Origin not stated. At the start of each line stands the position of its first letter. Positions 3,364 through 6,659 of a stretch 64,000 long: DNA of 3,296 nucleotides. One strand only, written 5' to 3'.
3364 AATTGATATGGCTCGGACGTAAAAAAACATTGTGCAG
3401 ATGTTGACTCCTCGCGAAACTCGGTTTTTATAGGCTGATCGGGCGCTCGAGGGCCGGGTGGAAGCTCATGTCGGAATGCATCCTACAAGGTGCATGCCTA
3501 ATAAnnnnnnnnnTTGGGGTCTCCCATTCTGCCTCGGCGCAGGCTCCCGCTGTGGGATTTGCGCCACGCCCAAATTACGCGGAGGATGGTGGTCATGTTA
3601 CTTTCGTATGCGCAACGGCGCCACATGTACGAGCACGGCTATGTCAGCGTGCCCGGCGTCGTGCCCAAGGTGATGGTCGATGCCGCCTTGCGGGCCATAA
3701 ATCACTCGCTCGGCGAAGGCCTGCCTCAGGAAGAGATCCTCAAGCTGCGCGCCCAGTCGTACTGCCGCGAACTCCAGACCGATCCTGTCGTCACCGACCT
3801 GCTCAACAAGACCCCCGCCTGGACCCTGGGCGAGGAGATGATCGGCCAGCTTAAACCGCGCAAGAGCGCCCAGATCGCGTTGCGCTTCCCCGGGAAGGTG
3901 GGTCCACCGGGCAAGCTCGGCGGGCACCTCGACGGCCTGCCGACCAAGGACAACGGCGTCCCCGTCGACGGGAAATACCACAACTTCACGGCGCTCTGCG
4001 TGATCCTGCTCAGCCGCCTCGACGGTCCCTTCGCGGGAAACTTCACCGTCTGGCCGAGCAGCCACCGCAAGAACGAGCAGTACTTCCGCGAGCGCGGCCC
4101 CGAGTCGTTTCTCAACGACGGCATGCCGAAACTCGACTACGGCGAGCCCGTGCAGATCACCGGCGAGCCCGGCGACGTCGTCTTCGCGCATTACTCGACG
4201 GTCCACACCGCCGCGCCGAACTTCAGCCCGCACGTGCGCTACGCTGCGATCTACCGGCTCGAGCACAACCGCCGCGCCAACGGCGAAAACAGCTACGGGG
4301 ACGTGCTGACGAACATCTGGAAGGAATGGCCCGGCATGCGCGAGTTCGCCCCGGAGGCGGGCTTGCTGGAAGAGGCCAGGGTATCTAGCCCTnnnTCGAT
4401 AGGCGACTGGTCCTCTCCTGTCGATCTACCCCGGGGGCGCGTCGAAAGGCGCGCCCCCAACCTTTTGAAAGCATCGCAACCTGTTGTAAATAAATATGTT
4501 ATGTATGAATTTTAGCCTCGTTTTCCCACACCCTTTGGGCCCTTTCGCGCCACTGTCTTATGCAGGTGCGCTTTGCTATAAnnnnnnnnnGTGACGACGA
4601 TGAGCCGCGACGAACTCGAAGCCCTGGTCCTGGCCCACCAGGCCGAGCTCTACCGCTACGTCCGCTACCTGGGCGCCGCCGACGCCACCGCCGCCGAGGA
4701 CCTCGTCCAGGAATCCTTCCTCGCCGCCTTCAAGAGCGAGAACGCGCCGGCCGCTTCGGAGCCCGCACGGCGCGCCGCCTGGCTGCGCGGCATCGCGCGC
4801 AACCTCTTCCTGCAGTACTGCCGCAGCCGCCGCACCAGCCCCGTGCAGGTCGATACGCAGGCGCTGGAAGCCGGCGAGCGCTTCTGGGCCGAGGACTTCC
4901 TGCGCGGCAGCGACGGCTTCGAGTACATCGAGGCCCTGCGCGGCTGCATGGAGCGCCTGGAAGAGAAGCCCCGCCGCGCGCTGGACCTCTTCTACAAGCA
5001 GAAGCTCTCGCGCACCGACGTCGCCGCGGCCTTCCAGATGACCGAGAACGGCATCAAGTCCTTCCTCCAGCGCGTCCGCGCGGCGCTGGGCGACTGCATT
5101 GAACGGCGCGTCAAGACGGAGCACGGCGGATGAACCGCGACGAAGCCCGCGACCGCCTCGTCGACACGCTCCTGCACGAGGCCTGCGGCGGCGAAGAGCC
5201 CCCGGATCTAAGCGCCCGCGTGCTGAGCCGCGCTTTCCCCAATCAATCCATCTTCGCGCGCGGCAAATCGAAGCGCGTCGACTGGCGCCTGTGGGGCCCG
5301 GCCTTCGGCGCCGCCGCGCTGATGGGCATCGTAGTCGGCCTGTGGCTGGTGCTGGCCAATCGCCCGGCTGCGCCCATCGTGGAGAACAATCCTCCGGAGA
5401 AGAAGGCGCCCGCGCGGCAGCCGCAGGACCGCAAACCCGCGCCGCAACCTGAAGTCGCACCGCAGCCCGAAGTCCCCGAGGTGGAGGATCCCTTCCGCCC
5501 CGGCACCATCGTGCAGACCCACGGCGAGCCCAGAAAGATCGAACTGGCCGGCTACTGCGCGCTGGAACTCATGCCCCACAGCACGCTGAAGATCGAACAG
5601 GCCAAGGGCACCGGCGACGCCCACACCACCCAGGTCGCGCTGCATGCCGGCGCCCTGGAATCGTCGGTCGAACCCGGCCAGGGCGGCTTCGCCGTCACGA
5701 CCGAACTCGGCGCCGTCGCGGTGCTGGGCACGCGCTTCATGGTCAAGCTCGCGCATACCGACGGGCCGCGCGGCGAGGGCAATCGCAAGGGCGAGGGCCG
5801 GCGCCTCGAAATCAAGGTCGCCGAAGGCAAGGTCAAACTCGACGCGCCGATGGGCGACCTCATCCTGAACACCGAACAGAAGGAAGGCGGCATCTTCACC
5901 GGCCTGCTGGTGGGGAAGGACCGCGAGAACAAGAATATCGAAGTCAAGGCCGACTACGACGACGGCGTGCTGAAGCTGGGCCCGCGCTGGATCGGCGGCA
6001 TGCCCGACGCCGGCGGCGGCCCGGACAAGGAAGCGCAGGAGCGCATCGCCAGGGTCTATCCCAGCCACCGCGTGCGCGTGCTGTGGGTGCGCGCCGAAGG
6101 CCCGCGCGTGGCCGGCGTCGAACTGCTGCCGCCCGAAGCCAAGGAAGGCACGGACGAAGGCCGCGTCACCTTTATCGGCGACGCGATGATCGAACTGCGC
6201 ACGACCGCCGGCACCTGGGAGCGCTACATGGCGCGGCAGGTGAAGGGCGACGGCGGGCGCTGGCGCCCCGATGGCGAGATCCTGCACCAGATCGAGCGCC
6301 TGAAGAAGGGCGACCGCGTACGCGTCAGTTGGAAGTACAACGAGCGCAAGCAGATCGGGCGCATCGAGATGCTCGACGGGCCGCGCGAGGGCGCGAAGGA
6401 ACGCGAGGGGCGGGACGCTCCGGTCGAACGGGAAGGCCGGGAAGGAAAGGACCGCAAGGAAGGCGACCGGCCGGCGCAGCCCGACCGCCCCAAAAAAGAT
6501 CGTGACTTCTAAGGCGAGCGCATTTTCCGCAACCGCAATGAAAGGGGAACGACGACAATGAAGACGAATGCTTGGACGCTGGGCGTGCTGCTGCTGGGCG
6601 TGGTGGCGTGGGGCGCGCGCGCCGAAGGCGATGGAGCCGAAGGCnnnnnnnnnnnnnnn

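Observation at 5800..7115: Undescribed ~65-aa tandem repeat (PRW-x-GG ... RVRV-x-W) shared by the anti-sigma periplasmic domain and the adjacent secreted protein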

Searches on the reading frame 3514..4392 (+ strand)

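Call 4: search_protein_families(library=pfam, proteins=[window:3514-4392:+], max_evalue=0.1)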
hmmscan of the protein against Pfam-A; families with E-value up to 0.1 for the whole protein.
window:3514-4392:+ (293 aa): 1 family
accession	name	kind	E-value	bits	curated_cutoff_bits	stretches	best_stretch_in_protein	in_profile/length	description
PF05721.19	PhyH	-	1.1e-07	32.7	22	1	177-242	143-211/213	Phytanoyl-CoA dioxygenase (PhyH)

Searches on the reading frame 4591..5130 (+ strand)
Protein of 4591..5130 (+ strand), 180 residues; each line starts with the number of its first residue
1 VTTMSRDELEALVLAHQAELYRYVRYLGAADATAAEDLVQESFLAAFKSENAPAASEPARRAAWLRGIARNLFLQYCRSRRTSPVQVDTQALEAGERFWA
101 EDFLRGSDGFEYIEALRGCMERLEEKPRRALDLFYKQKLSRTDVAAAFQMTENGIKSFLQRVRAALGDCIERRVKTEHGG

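Call 4: search_protein_families(library=pfam, proteins=[window:4591-5130:+], max_evalue=0.1)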
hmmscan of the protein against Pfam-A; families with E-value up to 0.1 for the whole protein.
window:4591-5130:+ (180 aa): 2 families
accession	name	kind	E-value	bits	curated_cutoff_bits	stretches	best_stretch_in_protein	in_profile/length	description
PF04542.20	Sigma70_r2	-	3.8e-11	43.1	24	1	12-81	1-69/71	Sigma-70 region 2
PF08281.18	Sigma70_r4_2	-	1.1e-06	28.6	25.7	1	114-166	2-54/54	Sigma-70, region 4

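Call 6: search_protein_families(library=ncbifam, proteins=[window:4591-5130:+], max_evalue=0.1)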
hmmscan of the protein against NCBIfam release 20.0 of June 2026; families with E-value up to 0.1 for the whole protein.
window:4591-5130:+ (180 aa): 77 families (the best 25 are shown)
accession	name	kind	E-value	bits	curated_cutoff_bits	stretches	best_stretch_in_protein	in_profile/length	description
TIGR02989.1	Sig-70_gvs1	subfamily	1.1e-30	106.6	124.55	1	8-170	2-158/158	RNA polymerase sigma-70 factor, Rhodopirellula/Verrucomicrobium family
NF007227.0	PRK09645.1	subfamily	3e-18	66.3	202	1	4-159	10-159/177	sigma-70 family RNA polymerase sigma factor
TIGR02983.1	SigE-fam_strep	subfamily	4.8e-15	55.8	141.55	1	4-170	3-158/162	SigE family RNA polymerase sigma factor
NF004113.0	PRK05602.1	equivalog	1.1e-14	54.5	208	1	30-176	67-207/211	RNA polymerase sigma factor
TIGR02937.1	sigma70-ECF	superfamily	1.7e-14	53.8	42.9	1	8-166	2-161/165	sigma-70 family RNA polymerase sigma factor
NF009166.1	PRK12513.1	equivalog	1e-13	51.5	206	1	9-160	24-176/193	RNA polymerase sigma factor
NF058625.1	sigma_PG0214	equivalog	2.2e-13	50.3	130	1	4-172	1-163/170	GFO_1088 family ECF-type sigma factor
TIGR02952.1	Sig70_famx2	equivalog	9e-13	48.5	206.45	1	16-164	20-164/170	ECF subfamily RNA polymerase sigma factor, BldN family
TIGR02950.1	SigM_subfam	subfamily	9.8e-13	48.2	147.95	1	9-167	2-155/159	RNA polymerase sigma factor, SigM family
TIGR02959.1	SigZ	equivalog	1.7e-12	47.5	168.65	1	16-172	4-150/170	RNA polymerase sigma factor SigZ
NF007231.0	PRK09649.1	equivalog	2.5e-12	47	219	1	8-167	25-175/185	RNA polymerase sigma factor SigC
NF009168.0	PRK12515.1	subfamily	6.6e-12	45.3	236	1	6-171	21-180/189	RNA polymerase sigma factor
NF009170.0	PRK12517.1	subfamily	6.9e-12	45.2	197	1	6-175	22-181/188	RNA polymerase sigma factor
NF007226.0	PRK09644.1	equivalog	7.8e-12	45.6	199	1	16-170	10-157/166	RNA polymerase sigma factor SigM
NF009164.0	PRK12511.1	equivalog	1.6e-11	44.1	185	1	10-169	7-158/182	RNA polymerase sigma factor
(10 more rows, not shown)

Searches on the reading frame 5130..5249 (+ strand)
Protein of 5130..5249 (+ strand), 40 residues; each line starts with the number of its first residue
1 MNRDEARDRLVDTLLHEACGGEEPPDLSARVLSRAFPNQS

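Call 52: find_related_loci(query=A6, collection=metagenome_contigs, flank=6000)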
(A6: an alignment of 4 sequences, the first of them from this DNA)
Query A6 (40 aa) in metagenome_contigs; peptide patterns used: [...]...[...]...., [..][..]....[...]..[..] (x = any residue, [..] = any of these).
349 stretches matched a pattern; 9 encode a relative of the query (tblastn E <= 1e-3); 9 distinct loci.
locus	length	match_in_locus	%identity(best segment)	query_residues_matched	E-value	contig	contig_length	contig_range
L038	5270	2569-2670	62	2-35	2e-10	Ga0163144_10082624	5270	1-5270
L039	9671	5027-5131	57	5-39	2e-10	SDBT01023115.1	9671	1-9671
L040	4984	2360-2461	56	2-35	6e-9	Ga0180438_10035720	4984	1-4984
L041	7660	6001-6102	56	2-35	6e-9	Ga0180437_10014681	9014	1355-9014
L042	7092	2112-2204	61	2-32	2e-8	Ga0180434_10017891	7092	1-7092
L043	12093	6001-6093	61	3-33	2e-8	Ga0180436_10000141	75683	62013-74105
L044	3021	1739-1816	65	7-32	5e-8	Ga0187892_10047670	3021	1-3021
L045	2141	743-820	58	8-33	5e-7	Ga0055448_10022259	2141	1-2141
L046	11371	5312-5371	70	8-27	6e-6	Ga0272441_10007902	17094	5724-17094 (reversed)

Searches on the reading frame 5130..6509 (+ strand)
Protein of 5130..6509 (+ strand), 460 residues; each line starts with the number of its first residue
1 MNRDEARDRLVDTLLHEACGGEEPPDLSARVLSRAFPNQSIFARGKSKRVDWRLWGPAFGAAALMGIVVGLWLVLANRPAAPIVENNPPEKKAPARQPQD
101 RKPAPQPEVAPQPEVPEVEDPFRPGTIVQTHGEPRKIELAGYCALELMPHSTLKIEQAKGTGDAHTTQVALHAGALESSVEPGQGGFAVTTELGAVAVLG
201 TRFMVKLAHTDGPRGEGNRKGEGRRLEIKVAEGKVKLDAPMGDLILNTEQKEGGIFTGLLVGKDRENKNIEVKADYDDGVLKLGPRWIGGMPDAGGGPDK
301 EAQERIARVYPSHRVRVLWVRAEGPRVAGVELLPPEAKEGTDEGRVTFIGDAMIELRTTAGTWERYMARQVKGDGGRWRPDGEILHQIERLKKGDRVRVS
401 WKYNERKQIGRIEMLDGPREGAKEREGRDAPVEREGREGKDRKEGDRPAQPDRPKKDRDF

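Call 4: search_protein_families(library=pfam, proteins=[window:5130-6509:+], max_evalue=0.1)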
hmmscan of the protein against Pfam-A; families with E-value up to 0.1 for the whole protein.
window:5130-6509:+ (460 aa): 1 family
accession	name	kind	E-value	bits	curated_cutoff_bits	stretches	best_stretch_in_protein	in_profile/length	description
PF04773.18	FecR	-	2.3e-09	38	24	1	130-236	5-97/97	FecR protein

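Call 6: search_protein_families(library=ncbifam, proteins=[window:5130-6509:+], max_evalue=0.1)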
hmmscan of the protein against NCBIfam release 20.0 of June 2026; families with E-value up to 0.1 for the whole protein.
window:5130-6509:+ (460 aa): 0 families

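Call 72: predict_structure(alignment_id=A7)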
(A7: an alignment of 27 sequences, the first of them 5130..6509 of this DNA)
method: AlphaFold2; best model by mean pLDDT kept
length: 460 residues; sequences in the alignment: 27
mean_pLDDT: 79.0   pTM: 0.64
mean pLDDT of the five models: 79.0, 77.2, 76.8, 76.5, 75.6
residues with pLDDT >= 90: 237; 70-90: 78; 50-70: 77; < 50: 68
segments of 3 or more residues with pLDDT < 50: 42-49, 80-82, 90-97, 105-114, 212-221, 438-447, 457-460
pLDDT, mean of each block of 10 residues (from residue 1): 79 75 68 70 46 54 80 73 50 45 48 47 85 91 93 85 77 95 92 93 88 44 82 95 93 95 92 91 94 94 93 96 94 95 96 95 95 94 97 97 96 79 50 49 49 50
secondary structure, 60 per line:
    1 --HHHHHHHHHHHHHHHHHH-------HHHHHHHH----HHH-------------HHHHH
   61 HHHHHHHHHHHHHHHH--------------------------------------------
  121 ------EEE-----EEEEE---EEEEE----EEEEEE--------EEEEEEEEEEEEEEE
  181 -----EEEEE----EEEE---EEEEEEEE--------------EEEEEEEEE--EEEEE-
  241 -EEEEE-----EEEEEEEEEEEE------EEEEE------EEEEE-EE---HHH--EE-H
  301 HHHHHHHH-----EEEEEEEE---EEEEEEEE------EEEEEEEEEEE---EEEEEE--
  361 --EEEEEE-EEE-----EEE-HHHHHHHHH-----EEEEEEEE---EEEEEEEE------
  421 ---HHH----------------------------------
elements in order: H3-20 H28-35 H56-76 E127-129 E135-139 E143-147 E152-157 E166-180 E186-190 E195-198 E202-209 E224-232 E235-239 E242-246 E252-263 E270-274 E281-285 H300-308 E314-321 E325-332 E339-349 E353-358 E363-368 E370-372 E378-380 H382-390 E396-403 E407-414

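Call 76: fold_search(model_id=the predicted structure, library=pdb)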
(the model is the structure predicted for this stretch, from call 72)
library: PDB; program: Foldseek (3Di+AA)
matches with E <= 10: 844; with E <= 0.001: 5
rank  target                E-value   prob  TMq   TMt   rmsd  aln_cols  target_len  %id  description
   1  4m0h_B                2.0e-07  1.00  0.23  0.46   5.6       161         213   19  Crystal structure of a putative anti-sigma factor (BDI_1681) from Parabacteroides distasonis ATCC 8503 at 2.50 A resol (released 2013-10-16)
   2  4m0n                  3.0e-07  1.00  0.23  0.46   5.7       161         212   19  Crystal structure of a putative anti-sigma factor (BDI_1681) from Parabacteroides distasonis ATCC 8503 at 1.65 A resolut (released 2013-10-16)
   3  4m0h_A                8.2e-07  1.00  0.23  0.45   5.6       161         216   19  Crystal structure of a putative anti-sigma factor (BDI_1681) from Parabacteroides distasonis ATCC 8503 at 2.50 A resol (released 2013-10-16)
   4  6ovk_R                1.2e-05  1.00  0.22  0.44  10.1       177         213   15  Crystal Structure of the Pseudomonas capeferrum Anti-sigma Regulator PupR C-terminal Cell-surface Signaling Domain in  (released 2020-03-04)
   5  1yby_A                6.0e-04  0.97  0.13  0.29  15.6       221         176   15  Conserved hypothetical protein Cth-95 from Clostridium thermocellum (released 2005-02-01)
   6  6rk3_MODEL_1_A        2.5e-03  0.90  0.14  0.29  15.0       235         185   13  Solution structure of the ribosome Elongation Factor P (EF-P) from Staphylococcus aureus (released 2020-03-11)
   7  7pxc_D                2.9e-03  1.00  0.14  0.14   8.2       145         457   10  Substrate-engaged mycobacterial Proteasome-associated ATPase in complex with open-gate 20S CP - composite map (state A (released 2022-01-19)
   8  3fp9_B                3.4e-03  1.00  0.15  0.39   8.0       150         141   11  Crystal structure of Intern Domain of proteasome-associated ATPase, Mycobacterium tuberculosis (released 2009-10-27)
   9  9gut_B                3.4e-03  0.47  0.13  0.12  28.6       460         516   12  30S mRNA delivery complex (bS1 resolved) (released 2024-11-20)
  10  5kwa_A                3.5e-03  1.00  0.14  0.14   8.0       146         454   12  complete structure of the Mycobacterium tuberculosis proteasomal ATPase Mpa (released 2017-06-07)
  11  7pxd_A                3.7e-03  1.00  0.15  0.14   7.5       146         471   12  Substrate-engaged mycobacterial Proteasome-associated ATPase in complex with open-gate 20S CP - composite map (state B (released 2022-01-19)
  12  3fp9_A                3.7e-03  0.99  0.15  0.36   8.9       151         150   13  Crystal structure of Intern Domain of proteasome-associated ATPase, Mycobacterium tuberculosis (released 2009-10-27)
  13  9a6x_B                3.9e-03  0.80  0.14  0.29  14.7       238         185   12  Integrative model of PTAS-EFP by crosslinking MS and deep learning (released 2024-09-18)
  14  7pxd_B                4.1e-03  0.99  0.14  0.14   8.2       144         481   13  Substrate-engaged mycobacterial Proteasome-associated ATPase in complex with open-gate 20S CP - composite map (state B (released 2022-01-19)
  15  7px9_D                4.6e-03  1.00  0.15  0.15   8.6       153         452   10  Substrate-engaged mycobacterial Proteasome-associated ATPase - focused 3D refinement (state A) (released 2022-01-19)
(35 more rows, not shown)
